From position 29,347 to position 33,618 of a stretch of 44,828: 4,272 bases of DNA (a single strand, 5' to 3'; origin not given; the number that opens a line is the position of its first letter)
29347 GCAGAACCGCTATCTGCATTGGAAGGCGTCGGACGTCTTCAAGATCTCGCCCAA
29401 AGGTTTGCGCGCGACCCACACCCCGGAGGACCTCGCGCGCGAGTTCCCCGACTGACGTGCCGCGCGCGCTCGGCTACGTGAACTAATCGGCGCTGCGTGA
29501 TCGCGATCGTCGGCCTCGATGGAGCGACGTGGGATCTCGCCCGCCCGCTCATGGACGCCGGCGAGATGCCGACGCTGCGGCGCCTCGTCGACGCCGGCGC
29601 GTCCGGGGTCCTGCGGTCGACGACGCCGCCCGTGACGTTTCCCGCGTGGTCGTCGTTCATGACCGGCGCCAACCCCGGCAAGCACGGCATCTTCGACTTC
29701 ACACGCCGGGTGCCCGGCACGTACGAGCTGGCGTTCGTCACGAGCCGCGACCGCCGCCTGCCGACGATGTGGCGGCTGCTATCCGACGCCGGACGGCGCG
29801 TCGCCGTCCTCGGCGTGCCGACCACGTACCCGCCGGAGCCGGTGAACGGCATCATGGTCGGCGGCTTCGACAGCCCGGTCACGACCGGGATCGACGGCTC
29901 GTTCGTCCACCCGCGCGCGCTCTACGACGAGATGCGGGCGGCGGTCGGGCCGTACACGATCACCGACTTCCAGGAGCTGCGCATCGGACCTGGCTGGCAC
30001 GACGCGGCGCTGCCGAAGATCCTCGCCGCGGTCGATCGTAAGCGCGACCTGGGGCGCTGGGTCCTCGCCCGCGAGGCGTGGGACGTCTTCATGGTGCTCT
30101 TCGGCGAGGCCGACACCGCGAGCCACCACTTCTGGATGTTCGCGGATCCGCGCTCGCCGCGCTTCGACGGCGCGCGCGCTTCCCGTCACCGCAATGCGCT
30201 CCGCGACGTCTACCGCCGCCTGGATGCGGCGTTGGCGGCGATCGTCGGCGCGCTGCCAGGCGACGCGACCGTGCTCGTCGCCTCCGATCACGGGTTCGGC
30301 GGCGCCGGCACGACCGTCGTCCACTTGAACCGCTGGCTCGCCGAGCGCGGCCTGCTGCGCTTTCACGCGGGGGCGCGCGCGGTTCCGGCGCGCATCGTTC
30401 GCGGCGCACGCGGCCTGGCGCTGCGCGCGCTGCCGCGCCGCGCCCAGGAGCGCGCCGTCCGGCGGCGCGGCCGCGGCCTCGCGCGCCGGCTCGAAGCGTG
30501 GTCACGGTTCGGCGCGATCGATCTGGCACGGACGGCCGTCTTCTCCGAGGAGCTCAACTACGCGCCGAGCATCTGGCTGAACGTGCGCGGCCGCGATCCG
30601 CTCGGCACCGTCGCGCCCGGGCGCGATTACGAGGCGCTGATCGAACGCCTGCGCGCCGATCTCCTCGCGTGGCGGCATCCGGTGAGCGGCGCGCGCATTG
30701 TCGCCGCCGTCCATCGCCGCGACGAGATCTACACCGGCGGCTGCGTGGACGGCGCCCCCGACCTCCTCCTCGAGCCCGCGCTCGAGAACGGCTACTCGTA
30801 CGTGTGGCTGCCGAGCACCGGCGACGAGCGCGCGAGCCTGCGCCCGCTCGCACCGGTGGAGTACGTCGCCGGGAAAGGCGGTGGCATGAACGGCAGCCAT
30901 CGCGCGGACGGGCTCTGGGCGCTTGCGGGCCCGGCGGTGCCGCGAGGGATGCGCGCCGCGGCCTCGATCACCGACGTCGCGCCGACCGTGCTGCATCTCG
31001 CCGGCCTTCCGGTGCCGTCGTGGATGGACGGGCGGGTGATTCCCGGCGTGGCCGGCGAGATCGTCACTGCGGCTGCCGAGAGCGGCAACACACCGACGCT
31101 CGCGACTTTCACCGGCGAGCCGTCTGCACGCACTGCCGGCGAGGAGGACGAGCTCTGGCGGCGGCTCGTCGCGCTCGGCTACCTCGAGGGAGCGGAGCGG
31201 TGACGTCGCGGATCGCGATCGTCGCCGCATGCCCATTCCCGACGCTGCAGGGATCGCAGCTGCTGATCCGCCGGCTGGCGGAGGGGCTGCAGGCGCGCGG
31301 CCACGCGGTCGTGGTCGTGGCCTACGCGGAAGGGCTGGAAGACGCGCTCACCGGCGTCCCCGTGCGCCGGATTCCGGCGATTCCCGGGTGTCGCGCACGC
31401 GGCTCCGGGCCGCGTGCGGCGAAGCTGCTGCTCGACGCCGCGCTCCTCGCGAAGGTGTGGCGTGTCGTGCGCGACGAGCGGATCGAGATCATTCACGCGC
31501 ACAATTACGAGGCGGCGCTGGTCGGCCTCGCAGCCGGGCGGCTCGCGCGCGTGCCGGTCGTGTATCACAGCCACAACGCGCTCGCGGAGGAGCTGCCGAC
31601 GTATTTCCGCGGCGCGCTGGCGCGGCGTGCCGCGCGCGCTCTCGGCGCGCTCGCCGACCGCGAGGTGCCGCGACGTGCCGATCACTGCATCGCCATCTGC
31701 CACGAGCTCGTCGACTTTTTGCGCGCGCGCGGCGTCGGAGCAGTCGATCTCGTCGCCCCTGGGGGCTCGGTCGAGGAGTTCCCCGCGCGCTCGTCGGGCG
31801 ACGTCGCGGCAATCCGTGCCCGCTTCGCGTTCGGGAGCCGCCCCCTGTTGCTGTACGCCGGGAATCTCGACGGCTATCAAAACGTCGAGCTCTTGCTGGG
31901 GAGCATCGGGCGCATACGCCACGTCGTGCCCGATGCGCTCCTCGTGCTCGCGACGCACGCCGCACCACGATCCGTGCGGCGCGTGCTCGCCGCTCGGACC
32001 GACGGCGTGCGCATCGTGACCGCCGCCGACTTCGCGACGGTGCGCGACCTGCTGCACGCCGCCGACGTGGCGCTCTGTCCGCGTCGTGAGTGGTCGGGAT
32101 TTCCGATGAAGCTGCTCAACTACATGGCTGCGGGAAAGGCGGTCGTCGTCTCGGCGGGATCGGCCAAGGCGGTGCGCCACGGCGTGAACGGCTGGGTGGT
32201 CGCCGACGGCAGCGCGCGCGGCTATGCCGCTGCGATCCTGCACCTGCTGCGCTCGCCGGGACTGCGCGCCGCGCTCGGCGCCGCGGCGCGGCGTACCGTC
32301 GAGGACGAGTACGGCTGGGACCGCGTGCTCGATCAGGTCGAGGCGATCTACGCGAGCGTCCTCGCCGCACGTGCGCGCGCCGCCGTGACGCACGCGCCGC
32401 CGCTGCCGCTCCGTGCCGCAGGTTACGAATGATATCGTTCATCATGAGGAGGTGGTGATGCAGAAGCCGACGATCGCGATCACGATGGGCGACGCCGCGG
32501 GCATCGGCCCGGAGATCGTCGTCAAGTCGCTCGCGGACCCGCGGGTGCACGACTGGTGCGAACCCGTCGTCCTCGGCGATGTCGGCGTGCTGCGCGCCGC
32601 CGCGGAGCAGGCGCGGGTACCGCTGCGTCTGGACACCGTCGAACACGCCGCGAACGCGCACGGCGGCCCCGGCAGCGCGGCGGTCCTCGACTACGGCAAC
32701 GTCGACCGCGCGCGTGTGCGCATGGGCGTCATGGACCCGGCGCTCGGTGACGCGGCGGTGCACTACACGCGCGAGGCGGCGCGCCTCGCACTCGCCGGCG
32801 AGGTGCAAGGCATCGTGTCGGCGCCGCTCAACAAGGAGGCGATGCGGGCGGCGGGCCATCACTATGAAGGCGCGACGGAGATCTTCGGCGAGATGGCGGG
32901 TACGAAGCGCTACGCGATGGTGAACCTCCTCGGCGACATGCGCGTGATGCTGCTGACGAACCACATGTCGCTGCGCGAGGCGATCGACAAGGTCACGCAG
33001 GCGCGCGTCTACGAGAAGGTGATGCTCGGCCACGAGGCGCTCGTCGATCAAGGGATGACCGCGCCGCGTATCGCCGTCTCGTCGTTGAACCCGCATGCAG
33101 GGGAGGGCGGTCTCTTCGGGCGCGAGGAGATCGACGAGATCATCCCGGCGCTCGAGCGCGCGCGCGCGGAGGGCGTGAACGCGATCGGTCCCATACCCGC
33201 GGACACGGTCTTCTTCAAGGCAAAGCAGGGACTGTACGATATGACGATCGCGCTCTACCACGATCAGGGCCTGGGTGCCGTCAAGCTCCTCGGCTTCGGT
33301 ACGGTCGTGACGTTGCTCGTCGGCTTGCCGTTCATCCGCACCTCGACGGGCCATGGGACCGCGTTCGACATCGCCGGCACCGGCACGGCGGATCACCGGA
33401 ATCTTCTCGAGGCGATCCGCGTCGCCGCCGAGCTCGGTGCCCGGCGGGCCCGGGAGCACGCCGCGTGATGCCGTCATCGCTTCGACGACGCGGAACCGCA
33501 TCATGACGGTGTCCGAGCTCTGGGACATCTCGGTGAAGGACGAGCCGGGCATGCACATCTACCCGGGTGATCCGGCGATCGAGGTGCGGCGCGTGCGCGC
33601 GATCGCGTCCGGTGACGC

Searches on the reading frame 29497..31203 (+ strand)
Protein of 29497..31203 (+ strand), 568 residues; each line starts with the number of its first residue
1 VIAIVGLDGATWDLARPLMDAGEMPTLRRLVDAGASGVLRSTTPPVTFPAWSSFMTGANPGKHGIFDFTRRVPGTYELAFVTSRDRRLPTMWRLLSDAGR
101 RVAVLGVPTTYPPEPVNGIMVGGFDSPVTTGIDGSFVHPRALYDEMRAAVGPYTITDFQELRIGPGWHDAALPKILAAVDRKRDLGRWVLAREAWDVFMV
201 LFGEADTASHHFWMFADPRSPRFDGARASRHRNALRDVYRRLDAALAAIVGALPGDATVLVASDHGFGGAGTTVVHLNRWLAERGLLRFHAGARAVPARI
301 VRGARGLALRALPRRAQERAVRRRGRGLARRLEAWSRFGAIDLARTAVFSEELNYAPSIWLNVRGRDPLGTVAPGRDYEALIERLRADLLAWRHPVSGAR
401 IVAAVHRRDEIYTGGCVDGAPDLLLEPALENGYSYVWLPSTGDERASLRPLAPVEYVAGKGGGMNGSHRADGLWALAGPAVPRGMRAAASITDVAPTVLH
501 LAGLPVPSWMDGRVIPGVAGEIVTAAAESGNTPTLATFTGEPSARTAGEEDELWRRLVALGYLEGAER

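Call 6: search_protein_families(library=pfam, proteins=[window:29497-31203:+], max_evalue=0.01)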
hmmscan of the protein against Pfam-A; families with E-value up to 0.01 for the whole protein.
window:29497-31203:+ (568 aa): 1 family
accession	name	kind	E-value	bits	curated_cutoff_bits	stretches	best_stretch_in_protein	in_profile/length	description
PF01663.27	Phosphodiest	-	9e-41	141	23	1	4-340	3-241/342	Type I phosphodiesterase / nucleotide pyrophosphatase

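Call 19: search_protein_families(library=ncbifam, proteins=[window:29497-31203:+], max_evalue=0.01)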
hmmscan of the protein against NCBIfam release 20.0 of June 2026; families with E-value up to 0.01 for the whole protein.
window:29497-31203:+ (568 aa): 3 families
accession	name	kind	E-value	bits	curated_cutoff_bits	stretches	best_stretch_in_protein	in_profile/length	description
TIGR02335.1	hydr_PhnA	equivalog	1.2e-06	27.9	407.55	1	4-105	17-119/408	phosphonoacetate hydrolase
NF010322.0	PRK13759.1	equivalog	0.0001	21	481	0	24-78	32-86/486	arylsulfatase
NF038075.1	fam_STM4013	hypoth_equivalog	0.00077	19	250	0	2-62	10-69/261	STM4013/SEN3800 family hydrolase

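Call 40: find_homologous_proteins(query=A3, max_evalue=1e-20)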
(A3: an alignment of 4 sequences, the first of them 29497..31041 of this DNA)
Query A3 (4 sequences) (515 aa, profile of the alignment): 1871 proteins with E <= 1e-20 among 8000 candidates; the best 120 are listed.
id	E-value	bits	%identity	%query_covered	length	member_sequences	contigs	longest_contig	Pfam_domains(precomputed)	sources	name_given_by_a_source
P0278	2.3e-226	770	100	100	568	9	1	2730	PF01663.28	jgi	-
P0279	4.6e-221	753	97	100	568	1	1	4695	PF01663.28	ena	-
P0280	1.7e-220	751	97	100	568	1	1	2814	PF01663.28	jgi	-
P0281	8.7e-220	749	97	100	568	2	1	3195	PF01663.28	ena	-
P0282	2.6e-219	747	96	100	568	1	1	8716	PF01663.28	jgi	-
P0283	1.4e-218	745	96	100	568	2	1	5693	PF01663.28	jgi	-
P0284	2.3e-211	721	88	100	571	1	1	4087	PF01663.28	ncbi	-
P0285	1.6e-210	718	89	100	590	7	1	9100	PF01663.28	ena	-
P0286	4.7e-206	703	32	100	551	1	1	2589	PF01663.28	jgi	jgi:predicted AlkP superfamily phosphohydrolase/phosphomutase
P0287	7.7e-200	683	83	100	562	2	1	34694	PF01663.28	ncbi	-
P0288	4.6e-199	680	83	100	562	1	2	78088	PF01663.28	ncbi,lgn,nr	ncbi:MAG: alkaline phosphatase family protein [Deltaproteobacteria bacterium]|nr:alkaline phosphatas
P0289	8.1e-199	680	83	100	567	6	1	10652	PF01663.28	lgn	-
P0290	1.3e-194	666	81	100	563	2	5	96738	PF01663.28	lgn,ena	-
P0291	2.9e-193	661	79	100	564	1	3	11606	PF01663.28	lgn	-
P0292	4.2e-190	651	80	100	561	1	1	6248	PF01663.28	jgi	jgi:predicted AlkP superfamily phosphohydrolase/phosphomutase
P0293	3.1e-186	638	77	100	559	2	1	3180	PF01663.28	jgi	jgi:predicted AlkP superfamily phosphohydrolase/phosphomutase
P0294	6.0e-186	637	76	100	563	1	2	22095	PF01663.28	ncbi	-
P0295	9.8e-186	636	76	100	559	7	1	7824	PF01663.28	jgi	jgi:predicted AlkP superfamily phosphohydrolase/phosphomutase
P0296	1.0e-185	636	77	100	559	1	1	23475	PF01663.28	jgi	jgi:predicted AlkP superfamily phosphohydrolase/phosphomutase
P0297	1.3e-185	636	75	100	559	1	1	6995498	PF01663.28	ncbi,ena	-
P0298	2.1e-185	635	76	100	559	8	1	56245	PF01663.28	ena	-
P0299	5.5e-185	634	75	100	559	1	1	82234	PF01663.28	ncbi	-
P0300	5.8e-185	634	74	100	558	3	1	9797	PF01663.28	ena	-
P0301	7.8e-185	633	75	100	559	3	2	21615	PF01663.28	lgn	-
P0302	9.2e-185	633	76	100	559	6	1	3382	PF01663.28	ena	-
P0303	2.4e-184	632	74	100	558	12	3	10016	PF01663.28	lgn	-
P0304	2.7e-184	632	74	100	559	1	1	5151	PF01663.28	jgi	-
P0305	3.0e-184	631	74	100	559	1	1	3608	PF01663.28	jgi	jgi:predicted AlkP superfamily phosphohydrolase/phosphomutase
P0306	5.5e-184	631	75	100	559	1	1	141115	PF01663.28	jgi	-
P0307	5.8e-184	631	77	100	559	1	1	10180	PF01663.28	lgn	-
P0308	8.2e-184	630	75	100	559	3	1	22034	PF01663.28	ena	-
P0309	8.8e-184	630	75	100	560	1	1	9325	PF01663.28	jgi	jgi:predicted AlkP superfamily phosphohydrolase/phosphomutase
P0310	1.3e-183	629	79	100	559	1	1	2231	PF01663.28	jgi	jgi:predicted AlkP superfamily phosphohydrolase/phosphomutase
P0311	1.3e-183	629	78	100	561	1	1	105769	PF01663.28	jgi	jgi:predicted AlkP superfamily phosphohydrolase/phosphomutase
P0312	5.6e-183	627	74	100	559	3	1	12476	PF01663.28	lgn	-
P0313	9.4e-183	627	74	100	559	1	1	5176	PF01663.28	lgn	-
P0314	1.1e-182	626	74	100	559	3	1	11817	PF01663.28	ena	-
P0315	1.1e-182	626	74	100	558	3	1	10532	PF01663.28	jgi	jgi:predicted AlkP superfamily phosphohydrolase/phosphomutase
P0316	4.3e-182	624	74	100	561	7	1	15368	PF01663.28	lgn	-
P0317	4.8e-182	624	74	100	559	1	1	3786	PF01663.28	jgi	-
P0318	1.2e-181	623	75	100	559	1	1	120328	PF01663.28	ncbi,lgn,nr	ncbi:MAG: alkaline phosphatase family protein [Deltaproteobacteria bacterium]|nr:alkaline phosphatas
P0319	1.9e-181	622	75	100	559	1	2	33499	PF01663.28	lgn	-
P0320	6.4e-181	620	72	100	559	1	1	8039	PF01663.28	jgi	jgi:predicted AlkP superfamily phosphohydrolase/phosphomutase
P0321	7.3e-181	620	77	100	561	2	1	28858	PF01663.28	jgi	jgi:predicted AlkP superfamily phosphohydrolase/phosphomutase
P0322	2.3e-180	619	73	100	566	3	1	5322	PF01663.28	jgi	-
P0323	3.9e-180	618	74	100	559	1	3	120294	PF01663.28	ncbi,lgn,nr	ncbi:MAG: alkaline phosphatase family protein [Deltaproteobacteria bacterium]|nr:alkaline phosphatas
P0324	7.8e-180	617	77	100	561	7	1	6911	PF01663.28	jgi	jgi:predicted AlkP superfamily phosphohydrolase/phosphomutase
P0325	7.9e-180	617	73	100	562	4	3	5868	PF01663.28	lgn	-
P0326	1.1e-179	616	74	100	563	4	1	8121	PF01663.28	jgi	jgi:predicted AlkP superfamily phosphohydrolase/phosphomutase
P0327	3.1e-179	615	74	100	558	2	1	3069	PF01663.28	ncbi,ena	-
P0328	3.6e-179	615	73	100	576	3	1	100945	PF01663.28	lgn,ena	-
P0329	4.0e-179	615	73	100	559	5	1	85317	PF01663.28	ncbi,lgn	-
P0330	9.6e-177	607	72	100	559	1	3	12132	PF01663.28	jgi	jgi:predicted AlkP superfamily phosphohydrolase/phosphomutase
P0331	1.1e-176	606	71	100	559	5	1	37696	PF01663.28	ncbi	-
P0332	7.6e-176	604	71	100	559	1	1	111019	PF01663.28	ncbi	-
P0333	2.8e-175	602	74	100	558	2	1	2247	PF01663.28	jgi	jgi:predicted AlkP superfamily phosphohydrolase/phosphomutase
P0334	1.1e-174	600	73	100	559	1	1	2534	PF01663.28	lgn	-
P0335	4.6e-172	591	68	100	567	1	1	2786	PF01663.28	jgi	jgi:predicted AlkP superfamily phosphohydrolase/phosphomutase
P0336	4.9e-168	578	77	96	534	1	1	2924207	PF01663.28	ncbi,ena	-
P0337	6.6e-166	571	72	96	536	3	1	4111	PF01663.28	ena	-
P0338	5.6e-165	568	56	100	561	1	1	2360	PF01663.28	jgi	-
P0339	4.2e-162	558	74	96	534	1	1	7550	PF01663.28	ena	-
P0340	4.4e-162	558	53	100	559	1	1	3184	PF01663.28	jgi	jgi:predicted AlkP superfamily phosphohydrolase/phosphomutase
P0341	9.9e-162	557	56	100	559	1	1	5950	PF01663.28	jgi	jgi:predicted AlkP superfamily phosphohydrolase/phosphomutase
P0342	1.5e-161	557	54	100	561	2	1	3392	PF01663.28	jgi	-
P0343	1.6e-161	556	52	100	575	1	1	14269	PF01663.28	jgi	jgi:predicted AlkP superfamily phosphohydrolase/phosphomutase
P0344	5.0e-161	555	53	100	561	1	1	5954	PF01663.28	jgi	jgi:predicted AlkP superfamily phosphohydrolase/phosphomutase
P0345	2.2e-160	553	56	100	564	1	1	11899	PF01663.28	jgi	jgi:predicted AlkP superfamily phosphohydrolase/phosphomutase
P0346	7.1e-160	551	55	100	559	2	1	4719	PF01663.28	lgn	-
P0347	1.4e-159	550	55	100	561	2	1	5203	PF01663.28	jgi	jgi:predicted AlkP superfamily phosphohydrolase/phosphomutase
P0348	1.8e-159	550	53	100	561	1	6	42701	PF01663.28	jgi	jgi:predicted AlkP superfamily phosphohydrolase/phosphomutase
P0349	2.6e-159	549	53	100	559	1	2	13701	PF01663.28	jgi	jgi:predicted AlkP superfamily phosphohydrolase/phosphomutase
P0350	3.2e-159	549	51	100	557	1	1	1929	PF01663.28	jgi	jgi:predicted AlkP superfamily phosphohydrolase/phosphomutase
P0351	3.6e-159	549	53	100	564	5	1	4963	PF01663.28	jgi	jgi:predicted AlkP superfamily phosphohydrolase/phosphomutase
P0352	5.9e-159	548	55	100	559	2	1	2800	PF01663.28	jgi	jgi:predicted AlkP superfamily phosphohydrolase/phosphomutase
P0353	8.7e-159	547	54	100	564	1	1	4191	PF01663.28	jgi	jgi:predicted AlkP superfamily phosphohydrolase/phosphomutase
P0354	2.8e-158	546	55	100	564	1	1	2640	PF01663.28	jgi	jgi:predicted AlkP superfamily phosphohydrolase/phosphomutase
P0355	4.1e-158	545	56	100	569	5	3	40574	PF01663.28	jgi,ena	-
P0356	4.4e-158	545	51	100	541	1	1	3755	PF01663.28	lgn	-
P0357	9.2e-158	544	54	100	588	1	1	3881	PF01663.28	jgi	jgi:predicted AlkP superfamily phosphohydrolase/phosphomutase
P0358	9.2e-158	544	54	100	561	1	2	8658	PF01663.28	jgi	jgi:predicted AlkP superfamily phosphohydrolase/phosphomutase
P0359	1.1e-157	544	53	100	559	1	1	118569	PF01663.28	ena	-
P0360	1.2e-157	544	53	100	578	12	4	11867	PF01663.28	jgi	jgi:predicted AlkP superfamily phosphohydrolase/phosphomutase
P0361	1.5e-157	543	53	100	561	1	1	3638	PF01663.28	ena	-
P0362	2.5e-157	543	53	100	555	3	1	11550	PF01663.28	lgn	-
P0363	3.1e-157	542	54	100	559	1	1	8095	PF01663.28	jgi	-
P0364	4.1e-157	542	54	100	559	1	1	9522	PF01663.28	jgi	jgi:predicted AlkP superfamily phosphohydrolase/phosphomutase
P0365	5.3e-157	542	52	100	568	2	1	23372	PF01663.28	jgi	jgi:predicted AlkP superfamily phosphohydrolase/phosphomutase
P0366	6.7e-157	541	53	100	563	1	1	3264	PF01663.28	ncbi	-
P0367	1.6e-156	540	53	100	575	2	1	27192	PF01663.28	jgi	jgi:predicted AlkP superfamily phosphohydrolase/phosphomutase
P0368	2.6e-156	539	54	100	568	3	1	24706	PF01663.28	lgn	-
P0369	2.7e-156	539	54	96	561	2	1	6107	PF01663.28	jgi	jgi:predicted AlkP superfamily phosphohydrolase/phosphomutase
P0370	6.0e-156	538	51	100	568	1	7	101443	PF01663.28,PF00884.29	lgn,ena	-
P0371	1.0e-155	537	55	100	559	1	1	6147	PF01663.28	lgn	-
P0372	3.2e-155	536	48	100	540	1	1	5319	PF01663.28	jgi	jgi:predicted AlkP superfamily phosphohydrolase/phosphomutase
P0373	4.3e-155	535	53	99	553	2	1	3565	PF01663.28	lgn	-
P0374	5.1e-155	535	54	100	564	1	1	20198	PF01663.28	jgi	jgi:predicted AlkP superfamily phosphohydrolase/phosphomutase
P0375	5.7e-155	535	52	100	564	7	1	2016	PF01663.28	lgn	-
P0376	6.3e-155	535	54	100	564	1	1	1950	PF01663.28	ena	-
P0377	6.5e-155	535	53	100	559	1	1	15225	PF01663.28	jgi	jgi:predicted AlkP superfamily phosphohydrolase/phosphomutase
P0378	7.9e-155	534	55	100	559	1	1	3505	PF01663.28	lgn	-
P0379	8.7e-155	534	56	100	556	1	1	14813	PF01663.28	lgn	-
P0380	1.0e-154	534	51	100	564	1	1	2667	PF01663.28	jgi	-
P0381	1.0e-154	534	54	100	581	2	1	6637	PF01663.28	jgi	-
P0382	3.5e-154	532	54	100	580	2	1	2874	PF01663.28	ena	-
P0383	4.0e-154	532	54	100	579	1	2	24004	PF01663.28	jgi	-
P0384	5.5e-154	532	56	100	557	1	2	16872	PF01663.28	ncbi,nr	ncbi:MAG: alkaline phosphatase family protein [Chloroflexi bacterium]|nr:alkaline phosphatase family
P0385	6.1e-154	531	54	100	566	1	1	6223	PF01663.28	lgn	-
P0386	7.4e-154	531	53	99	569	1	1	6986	PF01663.28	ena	-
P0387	8.5e-154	531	50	100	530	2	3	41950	PF01663.28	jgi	jgi:predicted AlkP superfamily phosphohydrolase/phosphomutase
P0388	1.4e-153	530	51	100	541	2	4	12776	PF01663.28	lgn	-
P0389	2.4e-153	530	52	99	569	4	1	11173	PF01663.28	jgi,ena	-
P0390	3.5e-153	529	52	99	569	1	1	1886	PF01663.28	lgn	-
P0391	4.4e-153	529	55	100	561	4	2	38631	PF01663.28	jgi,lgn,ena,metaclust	metaclust:\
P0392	5.3e-153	528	47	100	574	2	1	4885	PF01663.28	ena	-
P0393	5.5e-153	528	54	99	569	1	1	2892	PF01663.28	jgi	jgi:predicted AlkP superfamily phosphohydrolase/phosphomutase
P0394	5.6e-153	528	53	100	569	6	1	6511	PF01663.28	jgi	-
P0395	6.4e-153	528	55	100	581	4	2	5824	PF01663.28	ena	-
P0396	6.9e-153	528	52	99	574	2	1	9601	PF01663.28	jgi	jgi:predicted AlkP superfamily phosphohydrolase/phosphomutase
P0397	1.2e-152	527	54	100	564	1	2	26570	PF01663.28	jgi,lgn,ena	jgi:predicted AlkP superfamily phosphohydrolase/phosphomutase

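Call 48: predict_structure(alignment_id=A4)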
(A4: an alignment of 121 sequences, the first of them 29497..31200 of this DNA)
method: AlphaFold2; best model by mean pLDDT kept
length: 568 residues; sequences in the alignment: 121
mean_pLDDT: 88.9   pTM: 0.91
mean pLDDT of the five models: 88.9, 88.9, 88.8, 88.3, 87.3
residues with pLDDT >= 90: 412; 70-90: 87; 50-70: 40; < 50: 29
segments of 3 or more residues with pLDDT < 50: 127-129, 536-541, 543-546, 557-568
pLDDT, mean of each block of 10 residues (from residue 1): 98 98 99 98 95 98 93 86 92 98 95 93 64 80 92 68 80 94 97 98 95 94 93 98 99 98 97 97 98 91 82 74 68 85 97 86 96 98 98 97 98 96 97 94 95 88 84 98 97 98 97 95 76 48 48 49 40
secondary structure, 60 per line:
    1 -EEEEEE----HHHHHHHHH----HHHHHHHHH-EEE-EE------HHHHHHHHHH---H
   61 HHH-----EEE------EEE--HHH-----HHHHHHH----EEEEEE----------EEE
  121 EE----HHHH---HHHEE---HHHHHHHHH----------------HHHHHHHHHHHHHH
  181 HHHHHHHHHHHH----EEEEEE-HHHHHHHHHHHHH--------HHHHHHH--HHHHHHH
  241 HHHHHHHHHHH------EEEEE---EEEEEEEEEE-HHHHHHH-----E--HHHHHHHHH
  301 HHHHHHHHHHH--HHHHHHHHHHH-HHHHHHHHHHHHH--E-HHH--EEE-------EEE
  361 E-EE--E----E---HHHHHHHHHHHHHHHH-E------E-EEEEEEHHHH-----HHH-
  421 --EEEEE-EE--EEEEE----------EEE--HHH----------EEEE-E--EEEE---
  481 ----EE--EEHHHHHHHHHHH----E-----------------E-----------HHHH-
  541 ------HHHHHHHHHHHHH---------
elements in order: E2-7 H12-20 H25-33 E35-37 H47-56 H60-63 E69-71 E78-80 H91-97 E102-107 E118-122 H127-130 H142-150 H167-192 E197-202 H204-216 H225-231 H234-251 E258-262 E266-275 H277-283 H292-311 H314-324 H326-338 E348-350 E358-361 H376-391 E402-407 H408-411 E423-427 E433-437 E448-450 E466-469 E474-477 H491-501 H536-539 H547-559

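Call 73: fold_search(model_id=the predicted structure, library=pdb)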
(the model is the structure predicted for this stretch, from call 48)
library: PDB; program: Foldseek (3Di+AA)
matches with E <= 10: 555; with E <= 0.001: 345
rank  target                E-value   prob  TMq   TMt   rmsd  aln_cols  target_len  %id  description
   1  3szy                  1.9e-16  1.00  0.50  0.67   6.4       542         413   18  Crystal Structure of Phosphonoacetate hydrolase from Sinorhizobium meliloti 1021 in APO form (released 2011-08-03)
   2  3t02                  4.4e-16  1.00  0.48  0.64   7.7       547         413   17  Crystal Structure of Phosphonoacetate hydrolase from Sinorhizobium meliloti 1021 in complex with Phosphonoacetate (released 2011-08-03)
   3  7mw8_A                5.0e-16  1.00  0.45  0.65   8.1       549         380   14  Crystal Structure Analysis of Xac Nucleotide Pyrophosphatase/Phosphodiesterase (released 2022-05-18)
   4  7n1s_B                7.3e-16  1.00  0.45  0.65   8.4       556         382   13  Crystal Structure Analysis of Xac Nucleotide Pyrophosphatase/Phosphodiesterase (released 2022-06-01)
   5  7mw8_B                8.8e-16  1.00  0.46  0.66   6.9       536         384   14  Crystal Structure Analysis of Xac Nucleotide Pyrophosphatase/Phosphodiesterase (released 2022-05-18)
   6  4b56_B                9.4e-16  1.00  0.45  0.35   8.3       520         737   14  Structure of ectonucleotide pyrophosphatase-phosphodiesterase-1 (NPP1) (released 2012-09-19)
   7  5ege_A                1.0e-15  1.00  0.46  0.64   7.9       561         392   15  Structure of ENPP6, a choline-specific glycerophosphodiester-phosphodiesterase (released 2016-03-09)
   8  2gsn_A                1.7e-15  1.00  0.46  0.65   6.7       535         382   14  Structure of Xac Nucleotide Pyrophosphatase/Phosphodiesterase (released 2006-08-01)
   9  6wet_BaB              2.0e-15  1.00  0.45  0.33   8.1       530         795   13  Crystal structures of human E-NPP 1: apo (released 2020-09-09)
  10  4b56_A                2.4e-15  1.00  0.45  0.33   8.2       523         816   15  Structure of ectonucleotide pyrophosphatase-phosphodiesterase-1 (NPP1) (released 2012-09-19)
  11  5egh_B                2.7e-15  1.00  0.45  0.62   7.8       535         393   15  Structure of ENPP6, a choline-specific glycerophosphodiester-phosphodiesterase in complex with phosphocholine (released 2016-03-09)
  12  6wew_BaB              3.9e-15  1.00  0.44  0.32   8.5       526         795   13  Crystal structures of human E-NPP 1: bound to N-{4-[(7-methoxyquinolin-4-yl)oxy]phenyl}sulfuric diamide (released 2020-09-09)
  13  7mw8_F                4.7e-15  1.00  0.47  0.66   7.1       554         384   14  Crystal Structure Analysis of Xac Nucleotide Pyrophosphatase/Phosphodiesterase (released 2022-05-18)
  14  7mw8_D                5.0e-15  1.00  0.44  0.63   9.1       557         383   15  Crystal Structure Analysis of Xac Nucleotide Pyrophosphatase/Phosphodiesterase (released 2022-05-18)
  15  7n1s_A                5.3e-15  1.00  0.48  0.68   6.9       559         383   14  Crystal Structure Analysis of Xac Nucleotide Pyrophosphatase/Phosphodiesterase (released 2022-06-01)
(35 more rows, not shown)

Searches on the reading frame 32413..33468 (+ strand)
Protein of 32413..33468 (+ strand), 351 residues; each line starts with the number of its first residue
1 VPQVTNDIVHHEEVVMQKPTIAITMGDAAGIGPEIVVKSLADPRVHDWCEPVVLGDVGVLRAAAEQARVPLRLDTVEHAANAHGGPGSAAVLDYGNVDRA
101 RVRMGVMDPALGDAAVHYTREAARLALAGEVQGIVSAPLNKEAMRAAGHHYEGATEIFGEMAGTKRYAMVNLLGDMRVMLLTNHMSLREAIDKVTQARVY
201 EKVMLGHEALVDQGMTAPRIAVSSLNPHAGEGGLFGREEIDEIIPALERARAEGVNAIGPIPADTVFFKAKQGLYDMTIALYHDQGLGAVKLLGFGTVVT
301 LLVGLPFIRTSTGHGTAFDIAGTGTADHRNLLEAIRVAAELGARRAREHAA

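Call 38: search_protein_families(library=pfam, proteins=[window:32413-33468:+], max_evalue=0.001)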
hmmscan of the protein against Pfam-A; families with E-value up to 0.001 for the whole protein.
window:32413-33468:+ (351 aa): 1 family
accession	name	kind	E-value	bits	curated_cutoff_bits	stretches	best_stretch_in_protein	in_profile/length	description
PF04166.17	PdxA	-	2.3e-96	323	27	1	47-338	1-286/286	Pyridoxal phosphate biosynthetic protein PdxA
